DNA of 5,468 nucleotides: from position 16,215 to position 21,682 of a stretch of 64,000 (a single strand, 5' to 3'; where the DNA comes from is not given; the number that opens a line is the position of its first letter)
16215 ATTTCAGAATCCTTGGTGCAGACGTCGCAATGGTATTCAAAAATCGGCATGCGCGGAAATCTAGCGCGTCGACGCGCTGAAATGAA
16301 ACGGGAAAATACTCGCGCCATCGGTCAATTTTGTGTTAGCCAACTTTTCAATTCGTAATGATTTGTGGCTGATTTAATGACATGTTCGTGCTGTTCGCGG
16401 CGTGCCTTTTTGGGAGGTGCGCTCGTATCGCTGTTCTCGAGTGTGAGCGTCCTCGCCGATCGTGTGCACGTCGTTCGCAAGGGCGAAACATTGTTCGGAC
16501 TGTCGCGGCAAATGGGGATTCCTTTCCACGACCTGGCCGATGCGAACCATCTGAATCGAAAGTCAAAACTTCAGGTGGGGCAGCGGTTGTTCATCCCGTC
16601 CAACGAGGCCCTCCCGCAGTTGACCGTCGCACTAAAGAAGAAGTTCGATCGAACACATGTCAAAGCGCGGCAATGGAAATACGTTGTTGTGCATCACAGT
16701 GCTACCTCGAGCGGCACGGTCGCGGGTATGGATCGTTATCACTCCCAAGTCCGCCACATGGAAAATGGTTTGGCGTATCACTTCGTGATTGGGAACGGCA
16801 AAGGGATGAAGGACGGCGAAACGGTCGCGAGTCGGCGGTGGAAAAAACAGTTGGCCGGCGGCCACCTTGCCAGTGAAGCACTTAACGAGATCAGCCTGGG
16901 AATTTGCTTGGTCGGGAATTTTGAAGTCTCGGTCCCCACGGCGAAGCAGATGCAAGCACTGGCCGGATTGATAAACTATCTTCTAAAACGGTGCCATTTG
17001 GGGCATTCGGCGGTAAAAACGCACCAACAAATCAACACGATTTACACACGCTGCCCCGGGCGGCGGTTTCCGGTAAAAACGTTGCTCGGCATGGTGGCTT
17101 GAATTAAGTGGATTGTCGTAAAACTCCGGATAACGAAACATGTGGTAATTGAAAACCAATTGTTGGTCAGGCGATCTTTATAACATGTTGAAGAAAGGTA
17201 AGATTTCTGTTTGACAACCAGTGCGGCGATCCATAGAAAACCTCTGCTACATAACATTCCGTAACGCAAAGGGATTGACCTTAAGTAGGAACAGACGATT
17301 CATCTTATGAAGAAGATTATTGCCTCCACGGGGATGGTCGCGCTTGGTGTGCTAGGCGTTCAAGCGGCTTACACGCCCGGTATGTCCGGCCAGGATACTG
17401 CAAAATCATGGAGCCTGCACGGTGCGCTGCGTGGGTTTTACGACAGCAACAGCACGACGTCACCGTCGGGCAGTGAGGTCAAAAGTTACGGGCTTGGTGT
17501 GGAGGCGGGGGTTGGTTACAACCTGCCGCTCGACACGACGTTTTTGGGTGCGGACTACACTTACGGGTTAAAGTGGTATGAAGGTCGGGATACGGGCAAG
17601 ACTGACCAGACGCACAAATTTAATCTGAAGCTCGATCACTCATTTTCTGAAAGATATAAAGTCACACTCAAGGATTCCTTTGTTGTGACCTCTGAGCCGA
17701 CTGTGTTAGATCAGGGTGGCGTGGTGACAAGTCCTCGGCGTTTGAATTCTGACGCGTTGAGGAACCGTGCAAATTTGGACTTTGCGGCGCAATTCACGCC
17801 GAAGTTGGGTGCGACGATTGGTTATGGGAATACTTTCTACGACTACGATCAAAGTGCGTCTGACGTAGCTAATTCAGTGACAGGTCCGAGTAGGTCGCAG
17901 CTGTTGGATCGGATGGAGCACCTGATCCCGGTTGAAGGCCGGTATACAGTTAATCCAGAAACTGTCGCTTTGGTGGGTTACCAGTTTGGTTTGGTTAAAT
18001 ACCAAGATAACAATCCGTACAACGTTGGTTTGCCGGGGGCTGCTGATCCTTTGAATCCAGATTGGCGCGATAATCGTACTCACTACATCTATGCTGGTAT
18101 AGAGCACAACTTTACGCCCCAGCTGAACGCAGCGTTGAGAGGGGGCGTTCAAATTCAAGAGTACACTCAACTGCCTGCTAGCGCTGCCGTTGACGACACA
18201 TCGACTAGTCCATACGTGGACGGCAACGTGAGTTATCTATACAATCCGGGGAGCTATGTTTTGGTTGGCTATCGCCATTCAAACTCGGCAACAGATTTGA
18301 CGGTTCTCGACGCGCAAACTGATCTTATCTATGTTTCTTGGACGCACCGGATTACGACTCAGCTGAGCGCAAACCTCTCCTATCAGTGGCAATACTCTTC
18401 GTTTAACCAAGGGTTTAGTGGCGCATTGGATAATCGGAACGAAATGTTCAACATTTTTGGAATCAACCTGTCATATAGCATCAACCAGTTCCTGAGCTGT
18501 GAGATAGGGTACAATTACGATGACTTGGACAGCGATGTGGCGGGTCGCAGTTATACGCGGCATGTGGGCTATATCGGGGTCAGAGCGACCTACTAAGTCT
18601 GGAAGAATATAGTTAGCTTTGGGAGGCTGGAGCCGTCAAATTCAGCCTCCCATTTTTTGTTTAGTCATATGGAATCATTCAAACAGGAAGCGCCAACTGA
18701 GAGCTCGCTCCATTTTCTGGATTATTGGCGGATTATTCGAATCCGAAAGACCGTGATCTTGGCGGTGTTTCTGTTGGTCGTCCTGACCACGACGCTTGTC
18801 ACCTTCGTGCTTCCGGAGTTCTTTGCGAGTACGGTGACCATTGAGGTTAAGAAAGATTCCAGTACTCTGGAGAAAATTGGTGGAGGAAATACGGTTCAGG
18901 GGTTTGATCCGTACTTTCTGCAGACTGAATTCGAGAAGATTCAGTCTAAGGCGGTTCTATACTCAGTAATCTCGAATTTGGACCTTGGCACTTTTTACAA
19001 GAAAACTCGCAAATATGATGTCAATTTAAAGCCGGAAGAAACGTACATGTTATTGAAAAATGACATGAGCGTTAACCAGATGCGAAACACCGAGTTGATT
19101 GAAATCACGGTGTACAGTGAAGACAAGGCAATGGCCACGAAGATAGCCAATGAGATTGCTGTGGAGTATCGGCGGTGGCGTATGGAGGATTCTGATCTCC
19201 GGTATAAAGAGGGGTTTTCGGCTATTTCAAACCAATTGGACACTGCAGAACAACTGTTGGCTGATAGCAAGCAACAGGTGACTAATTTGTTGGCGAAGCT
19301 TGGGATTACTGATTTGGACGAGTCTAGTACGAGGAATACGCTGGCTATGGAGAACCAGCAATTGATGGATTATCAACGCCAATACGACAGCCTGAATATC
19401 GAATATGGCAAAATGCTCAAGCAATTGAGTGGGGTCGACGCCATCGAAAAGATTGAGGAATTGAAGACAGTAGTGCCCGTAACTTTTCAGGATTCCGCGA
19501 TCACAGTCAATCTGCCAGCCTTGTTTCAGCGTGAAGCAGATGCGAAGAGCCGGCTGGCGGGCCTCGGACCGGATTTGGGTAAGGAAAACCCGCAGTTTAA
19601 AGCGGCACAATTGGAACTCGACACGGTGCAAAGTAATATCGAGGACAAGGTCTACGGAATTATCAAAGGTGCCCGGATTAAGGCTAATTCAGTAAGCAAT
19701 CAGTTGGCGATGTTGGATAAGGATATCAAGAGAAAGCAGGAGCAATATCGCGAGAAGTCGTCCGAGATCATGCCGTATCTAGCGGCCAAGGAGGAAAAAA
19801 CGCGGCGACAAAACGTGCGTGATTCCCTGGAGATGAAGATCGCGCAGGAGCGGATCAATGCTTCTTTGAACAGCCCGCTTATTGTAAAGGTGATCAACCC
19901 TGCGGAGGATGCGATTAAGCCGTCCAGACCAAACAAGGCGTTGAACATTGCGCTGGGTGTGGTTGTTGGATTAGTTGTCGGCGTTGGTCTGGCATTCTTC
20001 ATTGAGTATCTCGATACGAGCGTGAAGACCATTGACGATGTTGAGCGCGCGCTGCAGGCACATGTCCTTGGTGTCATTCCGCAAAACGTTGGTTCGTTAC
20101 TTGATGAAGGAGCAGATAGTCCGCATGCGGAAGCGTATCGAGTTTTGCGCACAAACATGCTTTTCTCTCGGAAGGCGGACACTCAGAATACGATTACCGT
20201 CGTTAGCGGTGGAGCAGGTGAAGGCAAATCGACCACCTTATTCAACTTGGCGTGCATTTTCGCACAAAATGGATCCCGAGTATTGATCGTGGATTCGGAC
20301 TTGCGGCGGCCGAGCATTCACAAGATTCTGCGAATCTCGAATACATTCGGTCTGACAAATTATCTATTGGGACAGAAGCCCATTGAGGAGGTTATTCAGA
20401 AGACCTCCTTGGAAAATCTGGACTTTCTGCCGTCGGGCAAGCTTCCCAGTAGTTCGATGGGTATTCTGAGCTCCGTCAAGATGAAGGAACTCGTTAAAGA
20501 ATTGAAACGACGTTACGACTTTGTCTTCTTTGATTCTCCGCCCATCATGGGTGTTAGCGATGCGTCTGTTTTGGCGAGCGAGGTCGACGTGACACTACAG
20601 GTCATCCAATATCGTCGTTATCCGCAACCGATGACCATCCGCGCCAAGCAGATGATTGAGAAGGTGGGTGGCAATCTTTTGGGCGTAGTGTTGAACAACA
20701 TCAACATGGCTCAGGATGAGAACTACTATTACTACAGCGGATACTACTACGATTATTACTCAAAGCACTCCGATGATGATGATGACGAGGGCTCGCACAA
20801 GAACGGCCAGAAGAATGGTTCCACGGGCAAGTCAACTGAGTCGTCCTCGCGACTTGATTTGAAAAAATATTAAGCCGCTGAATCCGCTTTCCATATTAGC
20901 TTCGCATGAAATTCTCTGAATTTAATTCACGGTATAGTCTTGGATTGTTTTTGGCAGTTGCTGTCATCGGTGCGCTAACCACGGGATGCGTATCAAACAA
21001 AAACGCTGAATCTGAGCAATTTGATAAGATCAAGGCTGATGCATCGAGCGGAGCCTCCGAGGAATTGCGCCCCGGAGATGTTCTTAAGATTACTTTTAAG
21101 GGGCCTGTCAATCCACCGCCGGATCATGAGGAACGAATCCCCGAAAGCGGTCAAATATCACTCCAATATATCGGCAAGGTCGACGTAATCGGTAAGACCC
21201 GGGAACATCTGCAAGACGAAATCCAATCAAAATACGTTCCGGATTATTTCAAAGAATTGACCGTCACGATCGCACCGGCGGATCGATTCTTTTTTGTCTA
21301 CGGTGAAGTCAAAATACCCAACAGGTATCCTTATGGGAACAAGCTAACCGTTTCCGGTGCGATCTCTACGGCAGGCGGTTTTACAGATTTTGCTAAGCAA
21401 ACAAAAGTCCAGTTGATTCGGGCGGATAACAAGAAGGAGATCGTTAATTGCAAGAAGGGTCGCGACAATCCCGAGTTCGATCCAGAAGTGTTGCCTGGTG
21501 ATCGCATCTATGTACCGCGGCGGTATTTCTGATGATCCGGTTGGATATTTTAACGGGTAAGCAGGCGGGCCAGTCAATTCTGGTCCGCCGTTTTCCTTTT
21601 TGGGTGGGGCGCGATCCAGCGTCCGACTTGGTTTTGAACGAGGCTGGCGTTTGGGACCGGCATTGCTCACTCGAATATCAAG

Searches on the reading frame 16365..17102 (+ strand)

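Call 63: search_protein_families(library=pfam, proteins=[window:16365-17102:+], max_evalue=0.01)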
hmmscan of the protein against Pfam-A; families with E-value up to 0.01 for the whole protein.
window:16365-17102:+ (245 aa): 2 families
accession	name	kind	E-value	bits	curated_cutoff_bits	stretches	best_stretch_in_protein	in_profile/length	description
PF01510.30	Amidase_2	-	5.5e-18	66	26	1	102-232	3-130/131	N-acetylmuramoyl-L-alanine amidase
PF01476.26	LysM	-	1.3e-12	47.9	20.9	1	35-78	1-43/43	LysM domain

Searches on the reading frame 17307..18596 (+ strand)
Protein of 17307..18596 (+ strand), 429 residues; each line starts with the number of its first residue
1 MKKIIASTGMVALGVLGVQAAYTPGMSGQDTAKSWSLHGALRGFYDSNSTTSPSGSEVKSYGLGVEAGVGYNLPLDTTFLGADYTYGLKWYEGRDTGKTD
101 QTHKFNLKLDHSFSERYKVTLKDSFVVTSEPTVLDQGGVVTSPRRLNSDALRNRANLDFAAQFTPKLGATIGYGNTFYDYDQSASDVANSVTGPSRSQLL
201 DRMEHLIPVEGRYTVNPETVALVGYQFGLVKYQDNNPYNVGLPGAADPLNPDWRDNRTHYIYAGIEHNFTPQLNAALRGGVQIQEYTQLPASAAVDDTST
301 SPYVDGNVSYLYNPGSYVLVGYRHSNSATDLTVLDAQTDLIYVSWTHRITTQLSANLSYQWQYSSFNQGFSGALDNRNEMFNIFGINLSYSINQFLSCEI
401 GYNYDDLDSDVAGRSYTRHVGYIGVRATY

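Call 37: search_protein_families(library=pfam, proteins=[window:17307-18596:+], max_evalue=0.00001)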
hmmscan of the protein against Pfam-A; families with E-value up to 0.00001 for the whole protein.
window:17307-18596:+ (429 aa): 1 family
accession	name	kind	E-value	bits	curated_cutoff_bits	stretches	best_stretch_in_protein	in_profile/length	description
PF10082.15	BBP2_2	-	9.5e-11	41.6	23.7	1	346-428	297-377/378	Putative beta-barrel porin 2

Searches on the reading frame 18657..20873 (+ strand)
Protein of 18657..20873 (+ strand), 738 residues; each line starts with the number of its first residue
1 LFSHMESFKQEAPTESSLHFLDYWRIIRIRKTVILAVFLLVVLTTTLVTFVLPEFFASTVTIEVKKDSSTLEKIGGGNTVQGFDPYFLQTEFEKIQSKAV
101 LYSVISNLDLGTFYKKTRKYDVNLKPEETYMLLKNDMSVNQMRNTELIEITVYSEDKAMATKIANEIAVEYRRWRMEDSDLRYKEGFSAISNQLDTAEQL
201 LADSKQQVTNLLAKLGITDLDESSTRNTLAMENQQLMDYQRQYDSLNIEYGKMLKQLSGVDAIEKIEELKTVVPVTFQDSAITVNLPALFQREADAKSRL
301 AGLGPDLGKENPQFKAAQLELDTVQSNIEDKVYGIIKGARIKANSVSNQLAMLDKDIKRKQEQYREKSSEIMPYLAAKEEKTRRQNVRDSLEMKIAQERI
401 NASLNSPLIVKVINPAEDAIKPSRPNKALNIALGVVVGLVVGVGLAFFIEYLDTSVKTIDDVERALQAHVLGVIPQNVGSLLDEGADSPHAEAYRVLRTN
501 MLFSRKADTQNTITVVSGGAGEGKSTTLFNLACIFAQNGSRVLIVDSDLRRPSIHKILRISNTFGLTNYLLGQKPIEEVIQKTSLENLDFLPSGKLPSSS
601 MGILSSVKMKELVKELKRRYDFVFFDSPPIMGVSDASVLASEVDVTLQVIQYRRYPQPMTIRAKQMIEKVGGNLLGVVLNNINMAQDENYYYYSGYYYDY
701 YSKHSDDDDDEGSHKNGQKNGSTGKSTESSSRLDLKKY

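Call 37: search_protein_families(library=pfam, proteins=[window:18657-20873:+], max_evalue=0.00001)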
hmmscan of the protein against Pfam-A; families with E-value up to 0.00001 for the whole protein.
window:18657-20873:+ (738 aa): 6 families
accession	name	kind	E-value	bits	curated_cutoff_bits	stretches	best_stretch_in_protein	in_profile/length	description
PF13614.12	AAA_31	-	3.7e-17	63.2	27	1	512-641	3-139/177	AAA domain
PF10609.15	ParA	-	7.8e-13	48.8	27.1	1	510-682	3-175/246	NUBPL iron-transfer P-loop NTPase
PF01656.29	CbiA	-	3.1e-10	40.5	25.4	1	513-683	1-84/125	CobQ/CobB/MinD/ParA nucleotide binding domain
PF25199.1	nSTAND_NTPase5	-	1.4e-07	31.9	34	1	502-554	33-85/145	Novel STAND NTPase 5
PF02706.20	Wzz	-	1.7e-06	28.7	25.5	1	20-108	5-91/91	Chain length determinant protein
PF13807.11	GNVR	-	2.8e-06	27.6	27.7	1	409-448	40-79/82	G-rich domain on putative tyrosine kinase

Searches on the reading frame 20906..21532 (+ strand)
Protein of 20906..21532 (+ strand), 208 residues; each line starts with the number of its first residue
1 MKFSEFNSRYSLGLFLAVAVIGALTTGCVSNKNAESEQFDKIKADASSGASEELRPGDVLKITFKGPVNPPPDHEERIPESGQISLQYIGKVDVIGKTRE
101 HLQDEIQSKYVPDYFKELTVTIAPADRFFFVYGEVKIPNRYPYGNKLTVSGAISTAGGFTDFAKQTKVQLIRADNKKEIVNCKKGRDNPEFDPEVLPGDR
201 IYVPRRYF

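Call 63: search_protein_families(library=pfam, proteins=[window:20906-21532:+], max_evalue=0.01)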
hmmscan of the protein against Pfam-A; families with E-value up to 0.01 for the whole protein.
window:20906-21532:+ (208 aa): 3 families
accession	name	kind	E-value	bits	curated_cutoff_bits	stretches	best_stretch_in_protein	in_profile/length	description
PF02563.21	Poly_export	-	5e-12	46.3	28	1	53-122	8-74/77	Polysaccharide biosynthesis/export protein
PF10531.15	SLBB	-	7.9e-11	42.1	27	1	129-176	2-50/55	SLBB domain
PF22461.2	SLBB_2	-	8.7e-07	29.4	27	1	129-183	3-58/79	SLBB domain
